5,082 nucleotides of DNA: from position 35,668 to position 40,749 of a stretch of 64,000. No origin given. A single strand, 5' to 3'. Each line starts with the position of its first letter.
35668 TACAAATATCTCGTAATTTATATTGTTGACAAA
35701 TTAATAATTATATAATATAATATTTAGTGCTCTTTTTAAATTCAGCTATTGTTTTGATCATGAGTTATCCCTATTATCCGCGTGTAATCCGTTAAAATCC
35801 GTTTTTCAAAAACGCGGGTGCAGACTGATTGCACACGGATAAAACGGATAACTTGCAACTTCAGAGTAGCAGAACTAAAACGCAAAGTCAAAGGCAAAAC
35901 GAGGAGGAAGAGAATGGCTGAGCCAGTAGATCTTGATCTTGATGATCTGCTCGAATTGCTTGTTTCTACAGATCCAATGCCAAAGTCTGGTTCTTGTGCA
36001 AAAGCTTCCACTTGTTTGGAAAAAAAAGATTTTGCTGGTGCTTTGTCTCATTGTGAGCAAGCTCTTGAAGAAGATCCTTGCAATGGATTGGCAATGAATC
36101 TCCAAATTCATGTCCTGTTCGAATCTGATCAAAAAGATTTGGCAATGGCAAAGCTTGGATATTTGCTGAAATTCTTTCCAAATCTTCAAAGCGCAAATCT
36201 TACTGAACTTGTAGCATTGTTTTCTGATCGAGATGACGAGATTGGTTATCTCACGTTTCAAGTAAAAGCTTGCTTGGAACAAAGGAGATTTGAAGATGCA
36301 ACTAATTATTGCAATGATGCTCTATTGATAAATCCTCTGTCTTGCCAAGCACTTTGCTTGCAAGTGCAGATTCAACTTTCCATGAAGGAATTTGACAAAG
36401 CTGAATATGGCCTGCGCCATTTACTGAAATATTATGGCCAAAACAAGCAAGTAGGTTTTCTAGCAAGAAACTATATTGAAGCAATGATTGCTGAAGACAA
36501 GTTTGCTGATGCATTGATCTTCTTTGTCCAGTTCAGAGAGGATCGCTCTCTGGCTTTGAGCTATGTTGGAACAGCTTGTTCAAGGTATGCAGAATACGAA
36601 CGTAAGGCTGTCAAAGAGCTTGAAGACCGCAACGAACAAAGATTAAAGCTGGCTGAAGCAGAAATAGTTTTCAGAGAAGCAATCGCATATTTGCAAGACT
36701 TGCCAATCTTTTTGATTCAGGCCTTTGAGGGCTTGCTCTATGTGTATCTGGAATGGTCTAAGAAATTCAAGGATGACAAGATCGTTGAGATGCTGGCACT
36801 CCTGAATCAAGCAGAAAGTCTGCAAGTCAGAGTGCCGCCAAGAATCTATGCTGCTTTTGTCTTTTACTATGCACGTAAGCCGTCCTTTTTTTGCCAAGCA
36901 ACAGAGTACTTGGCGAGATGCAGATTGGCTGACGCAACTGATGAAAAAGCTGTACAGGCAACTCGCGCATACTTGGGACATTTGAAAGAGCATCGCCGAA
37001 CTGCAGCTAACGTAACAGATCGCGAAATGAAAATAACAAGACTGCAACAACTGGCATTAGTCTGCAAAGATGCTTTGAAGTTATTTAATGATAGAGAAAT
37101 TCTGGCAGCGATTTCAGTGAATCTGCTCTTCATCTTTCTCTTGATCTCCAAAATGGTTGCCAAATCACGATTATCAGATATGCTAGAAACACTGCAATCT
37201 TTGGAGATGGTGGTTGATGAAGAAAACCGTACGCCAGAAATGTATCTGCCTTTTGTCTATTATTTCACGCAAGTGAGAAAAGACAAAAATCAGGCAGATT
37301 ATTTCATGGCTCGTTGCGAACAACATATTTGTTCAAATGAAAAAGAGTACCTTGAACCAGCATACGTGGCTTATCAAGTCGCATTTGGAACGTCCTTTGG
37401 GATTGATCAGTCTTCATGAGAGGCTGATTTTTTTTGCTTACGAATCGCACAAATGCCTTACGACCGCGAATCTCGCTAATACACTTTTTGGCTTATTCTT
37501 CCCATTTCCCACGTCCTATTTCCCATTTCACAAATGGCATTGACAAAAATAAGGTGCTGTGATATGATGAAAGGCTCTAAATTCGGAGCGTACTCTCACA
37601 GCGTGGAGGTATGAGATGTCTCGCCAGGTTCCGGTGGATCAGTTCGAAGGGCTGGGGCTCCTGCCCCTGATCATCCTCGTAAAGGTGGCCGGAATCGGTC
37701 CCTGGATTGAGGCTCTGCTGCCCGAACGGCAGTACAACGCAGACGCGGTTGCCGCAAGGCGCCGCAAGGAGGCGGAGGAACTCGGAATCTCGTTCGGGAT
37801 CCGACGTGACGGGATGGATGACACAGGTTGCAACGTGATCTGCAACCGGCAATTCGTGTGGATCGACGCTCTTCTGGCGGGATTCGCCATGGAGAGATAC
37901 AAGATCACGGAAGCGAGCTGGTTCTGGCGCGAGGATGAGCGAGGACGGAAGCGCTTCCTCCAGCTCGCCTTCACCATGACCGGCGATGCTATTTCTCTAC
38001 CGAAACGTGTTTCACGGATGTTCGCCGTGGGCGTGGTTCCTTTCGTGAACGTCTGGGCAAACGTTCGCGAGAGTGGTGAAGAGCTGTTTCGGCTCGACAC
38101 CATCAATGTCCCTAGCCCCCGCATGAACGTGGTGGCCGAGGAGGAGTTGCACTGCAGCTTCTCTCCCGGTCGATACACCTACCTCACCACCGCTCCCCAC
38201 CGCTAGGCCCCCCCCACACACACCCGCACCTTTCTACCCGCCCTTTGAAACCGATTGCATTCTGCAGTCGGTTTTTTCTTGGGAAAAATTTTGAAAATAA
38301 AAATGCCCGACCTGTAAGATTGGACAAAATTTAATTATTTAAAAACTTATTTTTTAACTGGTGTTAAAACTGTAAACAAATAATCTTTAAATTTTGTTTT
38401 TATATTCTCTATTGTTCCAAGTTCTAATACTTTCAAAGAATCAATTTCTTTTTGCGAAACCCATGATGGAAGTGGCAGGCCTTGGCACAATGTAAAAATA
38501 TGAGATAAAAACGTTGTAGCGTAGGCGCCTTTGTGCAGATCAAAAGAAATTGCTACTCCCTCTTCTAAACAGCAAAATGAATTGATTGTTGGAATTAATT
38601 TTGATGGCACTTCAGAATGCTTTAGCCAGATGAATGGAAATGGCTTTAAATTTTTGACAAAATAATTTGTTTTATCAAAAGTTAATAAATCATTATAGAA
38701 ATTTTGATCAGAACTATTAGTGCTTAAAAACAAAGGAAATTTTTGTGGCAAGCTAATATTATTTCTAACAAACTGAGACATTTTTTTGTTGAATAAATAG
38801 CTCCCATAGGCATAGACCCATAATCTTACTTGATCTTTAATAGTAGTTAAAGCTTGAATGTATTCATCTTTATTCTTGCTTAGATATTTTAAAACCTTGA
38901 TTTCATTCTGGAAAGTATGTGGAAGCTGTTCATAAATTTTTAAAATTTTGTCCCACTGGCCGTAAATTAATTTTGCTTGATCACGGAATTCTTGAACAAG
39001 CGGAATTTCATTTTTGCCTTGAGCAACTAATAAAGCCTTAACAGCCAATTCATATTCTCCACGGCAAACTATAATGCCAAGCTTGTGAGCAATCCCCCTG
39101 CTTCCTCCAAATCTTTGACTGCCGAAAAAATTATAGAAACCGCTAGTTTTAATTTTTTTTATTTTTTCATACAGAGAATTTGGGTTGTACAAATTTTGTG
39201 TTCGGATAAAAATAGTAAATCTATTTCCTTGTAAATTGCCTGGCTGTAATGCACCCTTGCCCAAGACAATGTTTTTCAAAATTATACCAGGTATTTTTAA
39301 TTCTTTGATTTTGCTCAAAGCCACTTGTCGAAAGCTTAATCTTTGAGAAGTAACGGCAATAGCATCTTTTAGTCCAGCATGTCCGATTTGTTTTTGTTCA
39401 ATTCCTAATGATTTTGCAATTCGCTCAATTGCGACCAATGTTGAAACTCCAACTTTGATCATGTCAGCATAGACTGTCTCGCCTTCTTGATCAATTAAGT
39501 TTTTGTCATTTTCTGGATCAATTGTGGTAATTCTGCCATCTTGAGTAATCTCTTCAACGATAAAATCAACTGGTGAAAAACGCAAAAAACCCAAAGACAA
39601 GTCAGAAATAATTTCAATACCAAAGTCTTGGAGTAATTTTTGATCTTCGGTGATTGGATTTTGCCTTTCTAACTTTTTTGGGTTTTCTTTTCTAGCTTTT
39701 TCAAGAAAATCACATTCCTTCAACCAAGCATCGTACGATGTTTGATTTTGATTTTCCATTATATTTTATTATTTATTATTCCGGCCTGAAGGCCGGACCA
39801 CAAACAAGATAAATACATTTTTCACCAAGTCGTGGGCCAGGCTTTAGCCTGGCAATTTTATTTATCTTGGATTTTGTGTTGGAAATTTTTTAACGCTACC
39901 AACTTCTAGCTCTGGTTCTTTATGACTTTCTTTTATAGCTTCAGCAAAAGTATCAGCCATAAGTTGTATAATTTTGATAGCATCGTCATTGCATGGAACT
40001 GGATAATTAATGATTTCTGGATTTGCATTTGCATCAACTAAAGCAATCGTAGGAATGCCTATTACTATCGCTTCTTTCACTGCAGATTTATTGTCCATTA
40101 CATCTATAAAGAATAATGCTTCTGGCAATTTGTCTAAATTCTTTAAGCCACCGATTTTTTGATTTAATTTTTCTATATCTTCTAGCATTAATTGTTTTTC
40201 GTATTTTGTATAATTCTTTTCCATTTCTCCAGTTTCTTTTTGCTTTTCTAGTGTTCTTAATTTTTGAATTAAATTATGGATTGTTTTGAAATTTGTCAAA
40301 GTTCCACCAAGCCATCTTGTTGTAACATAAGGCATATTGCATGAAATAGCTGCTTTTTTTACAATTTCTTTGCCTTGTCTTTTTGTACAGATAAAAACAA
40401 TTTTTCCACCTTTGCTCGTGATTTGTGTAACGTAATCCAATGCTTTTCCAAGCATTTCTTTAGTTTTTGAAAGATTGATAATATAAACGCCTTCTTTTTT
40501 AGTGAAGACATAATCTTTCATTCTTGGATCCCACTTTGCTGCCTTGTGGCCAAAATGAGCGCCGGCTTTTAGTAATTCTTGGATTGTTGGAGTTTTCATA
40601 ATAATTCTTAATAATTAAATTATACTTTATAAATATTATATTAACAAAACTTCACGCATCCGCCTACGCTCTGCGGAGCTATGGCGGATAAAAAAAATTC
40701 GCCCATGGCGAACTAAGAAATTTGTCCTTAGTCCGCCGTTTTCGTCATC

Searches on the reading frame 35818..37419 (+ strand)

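Call 18: search_protein_families(library=pfam, proteins=[window:35818-37419:+], max_evalue=0.01)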
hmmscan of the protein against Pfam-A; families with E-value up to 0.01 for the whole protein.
window:35818-37419:+ (533 aa): 5 families
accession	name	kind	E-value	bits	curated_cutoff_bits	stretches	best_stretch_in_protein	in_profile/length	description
PF00515.34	TPR_1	-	0.00015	21.9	27.8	0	62-87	7-32/34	Tetratricopeptide repeat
PF14559.12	TPR_19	-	0.00032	21.4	25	1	67-113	2-48/68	Tetratricopeptide repeat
PF07719.23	TPR_2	-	0.0008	19.8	27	0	62-87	7-32/34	Tetratricopeptide repeat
PF25064.1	ARM_TT21_5th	-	0.0022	18.7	27.8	0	64-105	9-50/117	TT21 fifth ARM repeats domain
PF25062.1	ARM_TT21_N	-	0.0064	16.7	40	0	139-195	165-221/222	Tetratricopeptide repeat protein 21 N-terminal ARM repeat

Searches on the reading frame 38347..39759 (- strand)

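Call 69: search_protein_families(library=pfam, proteins=[window:38347-39759:-], max_evalue=0.0001)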
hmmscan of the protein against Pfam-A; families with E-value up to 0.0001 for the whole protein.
window:38347-39759:- (470 aa): 1 family
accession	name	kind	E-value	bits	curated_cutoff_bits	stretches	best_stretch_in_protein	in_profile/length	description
PF01142.23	TruD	-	1.3e-63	215.7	27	1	57-339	16-289/412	tRNA pseudouridine synthase D (TruD)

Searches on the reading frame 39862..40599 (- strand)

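Call 69: search_protein_families(library=pfam, proteins=[window:39862-40599:-], max_evalue=0.0001)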
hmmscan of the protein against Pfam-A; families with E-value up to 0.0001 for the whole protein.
window:39862-40599:- (245 aa): 1 family
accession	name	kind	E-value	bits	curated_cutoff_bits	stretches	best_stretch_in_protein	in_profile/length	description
PF00318.25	Ribosomal_S2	-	1.5e-78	263.4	26.1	1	9-224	1-215/216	Ribosomal protein S2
